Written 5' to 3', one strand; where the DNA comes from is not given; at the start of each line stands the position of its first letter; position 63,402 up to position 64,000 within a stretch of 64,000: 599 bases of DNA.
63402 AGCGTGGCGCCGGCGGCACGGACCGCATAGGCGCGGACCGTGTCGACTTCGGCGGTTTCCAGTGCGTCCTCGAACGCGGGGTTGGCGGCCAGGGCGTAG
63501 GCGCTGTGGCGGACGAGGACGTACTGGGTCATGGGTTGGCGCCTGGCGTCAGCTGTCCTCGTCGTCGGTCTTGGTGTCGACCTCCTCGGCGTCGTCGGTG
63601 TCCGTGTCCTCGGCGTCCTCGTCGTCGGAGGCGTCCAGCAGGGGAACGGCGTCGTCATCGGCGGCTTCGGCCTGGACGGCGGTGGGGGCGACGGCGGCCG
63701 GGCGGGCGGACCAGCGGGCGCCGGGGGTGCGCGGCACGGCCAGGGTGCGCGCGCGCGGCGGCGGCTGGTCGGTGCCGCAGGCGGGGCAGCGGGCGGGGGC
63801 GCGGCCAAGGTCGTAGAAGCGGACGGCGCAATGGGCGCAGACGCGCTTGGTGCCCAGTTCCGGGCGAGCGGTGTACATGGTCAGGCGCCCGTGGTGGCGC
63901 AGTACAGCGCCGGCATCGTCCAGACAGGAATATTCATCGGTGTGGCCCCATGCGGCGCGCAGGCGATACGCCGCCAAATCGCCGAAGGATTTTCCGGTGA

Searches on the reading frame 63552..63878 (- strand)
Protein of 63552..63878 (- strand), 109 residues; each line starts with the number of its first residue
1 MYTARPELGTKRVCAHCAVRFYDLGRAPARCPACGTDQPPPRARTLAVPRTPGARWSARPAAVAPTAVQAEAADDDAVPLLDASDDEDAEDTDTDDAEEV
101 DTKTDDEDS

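Call 38: search_protein_families(library=pfam, proteins=[window:63552-63878:-])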
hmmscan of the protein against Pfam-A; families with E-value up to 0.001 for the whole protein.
window:63552-63878:- (109 aa): 1 family
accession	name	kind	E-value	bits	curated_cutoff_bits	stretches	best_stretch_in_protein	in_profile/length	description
PF09538.15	FYDLN_acid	-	1.6e-20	74.2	23.9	1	4-107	2-104/105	Protein of unknown function (FYDLN_acid)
